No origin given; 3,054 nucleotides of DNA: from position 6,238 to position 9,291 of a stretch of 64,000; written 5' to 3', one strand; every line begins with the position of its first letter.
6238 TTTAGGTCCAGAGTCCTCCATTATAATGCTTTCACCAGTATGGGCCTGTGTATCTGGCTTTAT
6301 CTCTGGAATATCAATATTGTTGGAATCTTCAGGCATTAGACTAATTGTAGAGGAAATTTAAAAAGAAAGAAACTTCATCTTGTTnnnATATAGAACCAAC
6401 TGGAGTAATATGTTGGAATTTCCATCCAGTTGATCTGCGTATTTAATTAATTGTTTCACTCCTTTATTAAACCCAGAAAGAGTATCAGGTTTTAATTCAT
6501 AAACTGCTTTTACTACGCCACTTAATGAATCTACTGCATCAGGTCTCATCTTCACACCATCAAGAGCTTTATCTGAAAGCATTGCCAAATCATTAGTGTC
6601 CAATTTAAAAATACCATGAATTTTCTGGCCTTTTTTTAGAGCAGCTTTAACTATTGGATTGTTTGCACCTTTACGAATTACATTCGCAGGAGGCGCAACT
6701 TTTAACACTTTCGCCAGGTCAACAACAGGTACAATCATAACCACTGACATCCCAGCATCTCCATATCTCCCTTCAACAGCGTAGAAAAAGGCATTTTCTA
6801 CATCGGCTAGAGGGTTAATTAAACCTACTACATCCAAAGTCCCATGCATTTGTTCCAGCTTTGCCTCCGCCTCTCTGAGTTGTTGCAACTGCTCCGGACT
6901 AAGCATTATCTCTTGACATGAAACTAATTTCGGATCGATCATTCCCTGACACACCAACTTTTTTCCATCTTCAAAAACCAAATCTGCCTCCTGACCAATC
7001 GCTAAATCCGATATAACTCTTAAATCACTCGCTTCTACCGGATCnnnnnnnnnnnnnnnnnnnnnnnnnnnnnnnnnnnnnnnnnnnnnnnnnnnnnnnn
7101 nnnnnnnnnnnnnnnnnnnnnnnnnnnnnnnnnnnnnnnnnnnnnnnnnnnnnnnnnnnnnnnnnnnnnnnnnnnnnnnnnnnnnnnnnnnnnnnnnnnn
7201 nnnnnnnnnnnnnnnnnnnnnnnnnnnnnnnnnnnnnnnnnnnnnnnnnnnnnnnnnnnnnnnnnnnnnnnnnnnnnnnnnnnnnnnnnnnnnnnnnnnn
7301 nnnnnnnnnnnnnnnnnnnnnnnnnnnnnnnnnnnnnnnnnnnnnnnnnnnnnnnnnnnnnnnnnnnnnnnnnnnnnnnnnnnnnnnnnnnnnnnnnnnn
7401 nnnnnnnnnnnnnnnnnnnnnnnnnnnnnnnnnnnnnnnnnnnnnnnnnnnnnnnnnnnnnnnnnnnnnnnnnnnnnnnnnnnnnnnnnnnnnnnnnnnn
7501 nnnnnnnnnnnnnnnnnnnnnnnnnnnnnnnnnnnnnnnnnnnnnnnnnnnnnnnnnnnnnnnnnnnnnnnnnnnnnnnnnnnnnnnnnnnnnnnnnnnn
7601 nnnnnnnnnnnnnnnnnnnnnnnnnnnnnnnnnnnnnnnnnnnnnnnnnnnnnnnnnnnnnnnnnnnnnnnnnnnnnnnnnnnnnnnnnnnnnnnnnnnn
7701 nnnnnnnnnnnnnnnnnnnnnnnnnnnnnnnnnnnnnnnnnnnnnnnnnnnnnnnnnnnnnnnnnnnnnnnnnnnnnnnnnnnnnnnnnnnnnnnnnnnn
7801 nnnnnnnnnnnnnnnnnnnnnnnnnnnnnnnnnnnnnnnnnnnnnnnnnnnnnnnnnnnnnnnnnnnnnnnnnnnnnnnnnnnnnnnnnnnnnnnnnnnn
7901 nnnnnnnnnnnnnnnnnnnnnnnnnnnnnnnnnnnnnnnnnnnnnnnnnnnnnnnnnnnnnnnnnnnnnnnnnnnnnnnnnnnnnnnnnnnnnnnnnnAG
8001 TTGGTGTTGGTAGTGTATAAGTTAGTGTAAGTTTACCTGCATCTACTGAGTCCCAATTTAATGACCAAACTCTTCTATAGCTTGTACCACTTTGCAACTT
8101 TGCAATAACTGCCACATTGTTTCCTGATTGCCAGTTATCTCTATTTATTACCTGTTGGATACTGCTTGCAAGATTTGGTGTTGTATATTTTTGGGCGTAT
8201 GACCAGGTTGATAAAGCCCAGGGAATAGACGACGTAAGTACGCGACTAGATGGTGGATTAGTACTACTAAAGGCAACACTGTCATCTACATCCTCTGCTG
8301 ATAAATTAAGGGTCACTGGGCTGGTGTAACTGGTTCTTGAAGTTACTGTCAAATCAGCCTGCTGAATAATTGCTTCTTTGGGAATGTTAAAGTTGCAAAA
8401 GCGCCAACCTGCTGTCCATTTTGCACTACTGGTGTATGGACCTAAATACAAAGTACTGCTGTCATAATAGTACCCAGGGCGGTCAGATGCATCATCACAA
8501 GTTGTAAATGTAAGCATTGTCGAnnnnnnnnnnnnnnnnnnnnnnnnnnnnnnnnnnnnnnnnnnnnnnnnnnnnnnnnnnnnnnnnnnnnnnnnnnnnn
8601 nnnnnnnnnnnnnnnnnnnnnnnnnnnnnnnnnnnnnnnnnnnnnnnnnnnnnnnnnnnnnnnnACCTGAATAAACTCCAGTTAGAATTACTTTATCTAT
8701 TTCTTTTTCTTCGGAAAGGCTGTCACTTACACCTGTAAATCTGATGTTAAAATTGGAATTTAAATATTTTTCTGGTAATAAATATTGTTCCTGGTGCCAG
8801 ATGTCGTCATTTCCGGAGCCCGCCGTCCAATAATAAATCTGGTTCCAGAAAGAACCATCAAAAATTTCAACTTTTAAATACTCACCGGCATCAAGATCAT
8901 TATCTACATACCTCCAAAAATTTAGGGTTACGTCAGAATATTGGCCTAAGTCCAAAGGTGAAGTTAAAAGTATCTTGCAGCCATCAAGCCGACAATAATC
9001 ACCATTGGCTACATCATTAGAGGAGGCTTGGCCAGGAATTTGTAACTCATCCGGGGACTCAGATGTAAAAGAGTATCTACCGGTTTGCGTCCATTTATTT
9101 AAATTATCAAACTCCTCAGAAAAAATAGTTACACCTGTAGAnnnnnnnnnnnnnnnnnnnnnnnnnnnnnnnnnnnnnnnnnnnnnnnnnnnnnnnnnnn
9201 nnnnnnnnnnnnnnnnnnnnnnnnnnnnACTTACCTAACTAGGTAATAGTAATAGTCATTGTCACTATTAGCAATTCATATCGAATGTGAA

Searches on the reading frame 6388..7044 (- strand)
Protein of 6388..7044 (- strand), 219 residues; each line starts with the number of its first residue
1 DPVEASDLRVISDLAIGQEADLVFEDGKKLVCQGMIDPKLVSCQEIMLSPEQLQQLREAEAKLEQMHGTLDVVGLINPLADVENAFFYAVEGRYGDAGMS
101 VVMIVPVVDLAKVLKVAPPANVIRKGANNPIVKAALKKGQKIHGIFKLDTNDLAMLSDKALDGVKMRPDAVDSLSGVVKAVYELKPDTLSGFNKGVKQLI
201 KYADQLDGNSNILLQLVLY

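Call 17: find_homologous_proteins(query=window:6388-7044:-, max_evalue=0.01)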
Query seq(219 aa): 347 candidates shared short words with the query, none scored E <= 0.01.

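Call 29: search_protein_representatives(protein=window:6388-7041:-)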
Query: 218 residues. Proteins with E-value up to 0.001 (for the whole library): 54; up to 1e-10: 1; up to 1e-30: 1. The best 54 are listed.
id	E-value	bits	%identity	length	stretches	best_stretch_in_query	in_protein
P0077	2.7e-133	458.3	100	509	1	1-218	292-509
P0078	2.9e-10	56.6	39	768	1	63-203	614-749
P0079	1.1e-08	51.4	32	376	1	62-204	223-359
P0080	1.1e-07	48.2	35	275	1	111-211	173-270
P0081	1.4e-07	47.8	38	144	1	81-202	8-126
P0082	1.6e-07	47.6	40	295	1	118-203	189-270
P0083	8.7e-07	45.2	44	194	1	124-203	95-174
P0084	1.0e-06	45.0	40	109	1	124-209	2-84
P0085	4.3e-06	43.0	40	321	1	119-205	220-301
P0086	4.5e-06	42.9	35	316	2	68-121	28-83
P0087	5.3e-06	42.7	35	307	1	63-203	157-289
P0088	6.5e-06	42.4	46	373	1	64-120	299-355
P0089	7.4e-06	42.2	34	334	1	48-204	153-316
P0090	1.0e-05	41.7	38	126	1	83-206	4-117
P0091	1.2e-05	41.6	35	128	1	102-203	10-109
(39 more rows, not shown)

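Call 31: search_protein_families(library=pfam, alignment_id=A1, max_evalue=0.001)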
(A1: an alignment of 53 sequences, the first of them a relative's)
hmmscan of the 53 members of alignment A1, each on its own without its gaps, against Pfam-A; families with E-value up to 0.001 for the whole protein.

A. member 1, P0078 (768 aa): 2 families
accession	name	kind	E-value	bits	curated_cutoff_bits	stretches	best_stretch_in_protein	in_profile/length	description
PF15650.12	Tox-REase-9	-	5.5e-19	68.6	27.3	1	682-768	1-88/88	Restriction endonuclease fold toxin 9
PF05593.20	RHS_repeat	-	0.00055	20.7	22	0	167-200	1-35/38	RHS Repeat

B. families by the number of members that match (of 53 scanned): 20 families
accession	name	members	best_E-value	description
PF15650.12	Tox-REase-9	35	8.7e-30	Restriction endonuclease fold toxin 9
PF05593.20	RHS_repeat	5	1.8e-30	RHS Repeat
PF17642.6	TssD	1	6.1e-29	Hemolysin coregulated protein Hcp (TssD)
PF13665.11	Tox-PAAR-like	1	7.7e-26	Toxin PAAR-like domain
PF15545.11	Ntox8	1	3.8e-23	Bacterial toxin 8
PF14107.11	DUF4280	1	8.6e-22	Domain of unknown function (DUF4280)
PF03534.18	SpvB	1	1.1e-21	Salmonella virulence plasmid 65kDa B protein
PF07591.16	PT-HINT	1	1.4e-15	Pretoxin HINT domain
PF14411.12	LHH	1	3.4e-12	A nuclease of the HNH/ENDO VII superfamily with conserved LHH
PF13517.12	FG-GAP_3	1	1.8e-11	FG-GAP-like repeat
PF12256.14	TcdB_toxin_midN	1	1.9e-10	Insecticide toxin TcdB middle/N-terminal region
PF14890.11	Intein_splicing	1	4.5e-09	Intein splicing domain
PF01839.29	FG-GAP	1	1.3e-08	FG-GAP repeat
PF15283.12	DUF4595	1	8.8e-08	Domain of unknown function (DUF4595) with porin-like fold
PF14414.12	WHH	1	9.2e-07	A nuclease of the HNH/ENDO VII superfamily with conserved WHH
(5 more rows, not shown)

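Call 33: find_encoding_contigs(protein=P0078, flank=4000, max_places=3)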
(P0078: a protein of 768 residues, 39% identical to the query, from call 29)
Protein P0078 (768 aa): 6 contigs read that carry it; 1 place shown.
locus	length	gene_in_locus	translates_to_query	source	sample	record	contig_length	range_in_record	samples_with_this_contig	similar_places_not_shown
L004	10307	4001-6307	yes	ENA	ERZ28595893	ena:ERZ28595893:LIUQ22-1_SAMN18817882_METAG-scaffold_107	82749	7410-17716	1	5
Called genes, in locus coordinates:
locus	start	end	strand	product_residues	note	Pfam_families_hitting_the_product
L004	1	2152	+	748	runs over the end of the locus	PF12971:NAGLU_N, PF05089:NAGLU, PF12972:NAGLU_C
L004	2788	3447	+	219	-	-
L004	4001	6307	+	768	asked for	PF25023:TEN_YD-shell, PF15650:Tox-REase-9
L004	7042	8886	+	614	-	PF25023:TEN_YD-shell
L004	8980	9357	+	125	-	-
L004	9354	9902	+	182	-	-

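Call 34: find_encoding_contigs(protein=P0077, flank=10000, max_places=3)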
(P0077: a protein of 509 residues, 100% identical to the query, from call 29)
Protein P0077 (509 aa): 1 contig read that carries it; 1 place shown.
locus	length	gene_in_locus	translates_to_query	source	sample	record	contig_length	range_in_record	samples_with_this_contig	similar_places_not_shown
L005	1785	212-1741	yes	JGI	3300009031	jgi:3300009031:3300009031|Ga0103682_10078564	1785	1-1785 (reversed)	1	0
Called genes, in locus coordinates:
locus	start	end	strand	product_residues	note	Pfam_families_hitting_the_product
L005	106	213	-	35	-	-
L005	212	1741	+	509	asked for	PF15650:Tox-REase-9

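Call 36: find_encoding_contigs(protein=P0079, flank=3000, max_places=3)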
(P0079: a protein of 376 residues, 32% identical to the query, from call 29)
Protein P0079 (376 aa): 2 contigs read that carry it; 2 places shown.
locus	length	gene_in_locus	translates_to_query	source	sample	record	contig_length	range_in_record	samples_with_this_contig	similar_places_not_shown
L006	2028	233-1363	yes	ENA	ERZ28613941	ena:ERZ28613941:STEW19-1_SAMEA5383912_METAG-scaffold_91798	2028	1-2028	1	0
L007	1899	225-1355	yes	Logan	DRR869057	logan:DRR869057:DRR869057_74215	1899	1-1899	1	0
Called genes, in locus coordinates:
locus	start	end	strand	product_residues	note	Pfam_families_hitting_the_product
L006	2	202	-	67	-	?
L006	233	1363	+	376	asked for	PF15650:Tox-REase-9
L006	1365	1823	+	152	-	PF14137:DUF4304 (weak)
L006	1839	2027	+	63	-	?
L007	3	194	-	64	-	?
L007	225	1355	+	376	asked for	PF15650:Tox-REase-9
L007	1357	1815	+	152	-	PF14137:DUF4304 (weak)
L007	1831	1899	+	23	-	?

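Call 37: find_encoding_contigs(protein=P0082, flank=3000, max_places=3)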
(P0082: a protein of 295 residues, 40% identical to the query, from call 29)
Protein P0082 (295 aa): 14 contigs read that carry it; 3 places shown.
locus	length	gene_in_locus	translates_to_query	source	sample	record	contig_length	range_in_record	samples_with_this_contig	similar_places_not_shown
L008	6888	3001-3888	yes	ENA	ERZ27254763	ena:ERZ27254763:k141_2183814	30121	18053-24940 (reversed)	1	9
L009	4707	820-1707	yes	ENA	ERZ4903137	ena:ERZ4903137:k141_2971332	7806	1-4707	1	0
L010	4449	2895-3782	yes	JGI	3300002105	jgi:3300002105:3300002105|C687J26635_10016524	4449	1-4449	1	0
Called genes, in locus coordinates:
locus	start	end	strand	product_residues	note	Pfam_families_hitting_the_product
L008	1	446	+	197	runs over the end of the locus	PF02985:HEAT (faint), PF13646:HEAT_2 (weak)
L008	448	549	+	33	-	-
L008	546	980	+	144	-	-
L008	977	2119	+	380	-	PF25023:TEN_YD-shell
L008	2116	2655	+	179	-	PF13346:ABC2_membrane_5 (weak)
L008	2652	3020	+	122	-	-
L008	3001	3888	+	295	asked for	PF15650:Tox-REase-9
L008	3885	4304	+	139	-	-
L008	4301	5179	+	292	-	PF03534:SpvB (weak), PF13884:Peptidase_S74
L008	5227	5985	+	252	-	-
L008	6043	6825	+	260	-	-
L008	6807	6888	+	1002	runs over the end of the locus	PF00437:T2SSE, PF14890:Intein_splicing, PF14528:LAGLIDADG_3, PF00437:T2SSE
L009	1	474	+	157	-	?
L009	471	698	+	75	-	-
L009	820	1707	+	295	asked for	PF15650:Tox-REase-9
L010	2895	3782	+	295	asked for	PF15650:Tox-REase-9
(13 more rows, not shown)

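Call 53: predict_structure(alignment_id=A2)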
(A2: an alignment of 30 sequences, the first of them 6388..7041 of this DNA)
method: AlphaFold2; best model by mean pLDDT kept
length: 218 residues; sequences in the alignment: 30
mean_pLDDT: 72.2   pTM: 0.49
mean pLDDT of the five models: 72.2, 71.7, 71.4, 65.8, 64.2
residues with pLDDT >= 90: 34; 70-90: 96; 50-70: 62; < 50: 26
segments of 3 or more residues with pLDDT < 50: 1-7, 35-39, 115-121
pLDDT, mean of each block of 10 residues (from residue 1): 47 54 66 51 64 75 76 73 72 64 54 48 67 86 88 85 89 86 88 90 79 91
secondary structure, 60 per line:
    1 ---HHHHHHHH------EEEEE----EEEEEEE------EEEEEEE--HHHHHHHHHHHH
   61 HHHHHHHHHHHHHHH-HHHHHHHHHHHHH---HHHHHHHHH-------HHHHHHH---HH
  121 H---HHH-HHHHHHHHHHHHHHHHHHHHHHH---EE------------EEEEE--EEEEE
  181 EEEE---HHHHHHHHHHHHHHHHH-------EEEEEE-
elements in order: H4-11 E18-22 E27-33 E40-46 H49-75 H77-89 H93-101 H109-115 H129-151 E169-173 E176-184 H188-204 E212-217

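Call 83: search_protein_families(library=pfam, proteins=[L004:6319-6777:+, L006:1365-1820:+, L008:3885-4301:+], max_evalue=0.1)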
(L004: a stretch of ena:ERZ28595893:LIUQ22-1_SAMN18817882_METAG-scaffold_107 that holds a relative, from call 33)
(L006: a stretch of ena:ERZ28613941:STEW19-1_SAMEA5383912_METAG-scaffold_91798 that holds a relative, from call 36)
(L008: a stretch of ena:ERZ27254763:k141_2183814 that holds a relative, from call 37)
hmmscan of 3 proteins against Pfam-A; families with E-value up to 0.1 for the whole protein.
L004:6319-6777:+ (153 aa): 1 family
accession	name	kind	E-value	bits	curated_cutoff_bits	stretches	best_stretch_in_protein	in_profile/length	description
PF14137.11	DUF4304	-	4.7e-06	27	23.2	1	13-57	4-49/115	Domain of unknown function (DUF4304)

L006:1365-1820:+ (152 aa): 3 families
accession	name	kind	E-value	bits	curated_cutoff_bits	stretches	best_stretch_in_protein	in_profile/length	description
PF14137.11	DUF4304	-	1.2e-06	28.9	23.2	1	13-64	4-55/115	Domain of unknown function (DUF4304)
PF14580.12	LRR_9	-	0.00051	20.1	30.5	1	68-128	41-101/175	Leucine-rich repeat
PF09670.15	Cas_Cas02710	-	0.063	13.4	27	0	84-128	17-62/153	Csm6 HEPN domain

L008:3885-4301:+ (139 aa): 0 families

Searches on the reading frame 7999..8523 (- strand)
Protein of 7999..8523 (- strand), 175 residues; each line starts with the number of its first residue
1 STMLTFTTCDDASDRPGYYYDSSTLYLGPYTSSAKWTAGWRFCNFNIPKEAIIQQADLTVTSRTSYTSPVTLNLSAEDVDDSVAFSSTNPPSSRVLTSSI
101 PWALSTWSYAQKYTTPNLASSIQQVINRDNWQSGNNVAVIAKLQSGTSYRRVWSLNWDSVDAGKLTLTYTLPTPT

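Call 71: search_solved_structures(query=A4, max_evalue=1, show_alignments=1)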
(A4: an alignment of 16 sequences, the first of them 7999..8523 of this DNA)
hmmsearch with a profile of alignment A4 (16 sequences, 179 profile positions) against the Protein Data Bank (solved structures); distinct sequences matched with E-value up to 1: 2.
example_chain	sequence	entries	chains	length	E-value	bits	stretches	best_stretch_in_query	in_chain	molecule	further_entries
2htv_A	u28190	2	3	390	0.36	13.6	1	108-148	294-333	Neuraminidase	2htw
8yvk_A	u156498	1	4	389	0.39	13.4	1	108-148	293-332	Neuraminidase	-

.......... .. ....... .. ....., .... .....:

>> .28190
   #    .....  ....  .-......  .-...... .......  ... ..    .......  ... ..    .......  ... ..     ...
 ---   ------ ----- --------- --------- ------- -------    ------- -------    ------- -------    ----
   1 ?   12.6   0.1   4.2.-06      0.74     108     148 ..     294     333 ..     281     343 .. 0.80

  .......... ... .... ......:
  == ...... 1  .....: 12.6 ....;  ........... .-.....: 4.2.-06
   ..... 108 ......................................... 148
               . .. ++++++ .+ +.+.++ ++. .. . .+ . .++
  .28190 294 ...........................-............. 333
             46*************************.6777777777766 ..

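Call 72: search_protein_families(library=pfam, alignment_id=A4, max_evalue=1)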
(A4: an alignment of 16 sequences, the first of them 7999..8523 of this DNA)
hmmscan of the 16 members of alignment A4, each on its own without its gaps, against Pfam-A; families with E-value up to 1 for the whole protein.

A. member 1, window:7999-8523:- (175 aa): 1 family
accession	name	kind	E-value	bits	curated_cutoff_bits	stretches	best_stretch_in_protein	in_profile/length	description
PF02794.22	HlyC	-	0.0087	16.4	25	1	99-140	43-83/127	RTX toxin acyltransferase family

B. families by the number of members that match (of 16 scanned): 10 families
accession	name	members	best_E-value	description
PF24517.2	CBM96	2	0.00019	Carbohydrate-binding module family 96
PF00688.24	TGFb_propeptide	2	0.022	TGF-beta propeptide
PF02794.22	HlyC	1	0.0087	RTX toxin acyltransferase family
PF03627.19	PapG_N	1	0.027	PapG carbohydrate binding domain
PF08923.16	MAPKK1_Int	1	0.035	Mitogen-activated protein kinase kinase 1 interacting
PF06536.16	Av_adeno_fibre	1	0.12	Avian adenovirus fibre, N-terminal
PF14067.11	LssY_C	1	0.13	LssY C-terminus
PF00431.26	CUB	1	0.14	CUB domain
PF12698.13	ABC2_membrane_3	1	0.25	ABC-2 family transporter protein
PF09162.16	Tap-RNA_bind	1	0.29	Tap, RNA-binding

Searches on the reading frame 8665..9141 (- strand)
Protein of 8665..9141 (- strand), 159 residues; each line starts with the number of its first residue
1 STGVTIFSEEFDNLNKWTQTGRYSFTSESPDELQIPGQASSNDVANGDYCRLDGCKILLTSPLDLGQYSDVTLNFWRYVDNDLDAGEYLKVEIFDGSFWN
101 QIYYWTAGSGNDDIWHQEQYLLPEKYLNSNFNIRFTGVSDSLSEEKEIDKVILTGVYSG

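Call 86: search_solved_structures(query=A5, max_evalue=1)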
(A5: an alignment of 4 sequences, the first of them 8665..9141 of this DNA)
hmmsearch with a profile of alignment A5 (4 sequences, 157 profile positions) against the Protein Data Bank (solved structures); distinct sequences matched with E-value up to 1: 0.
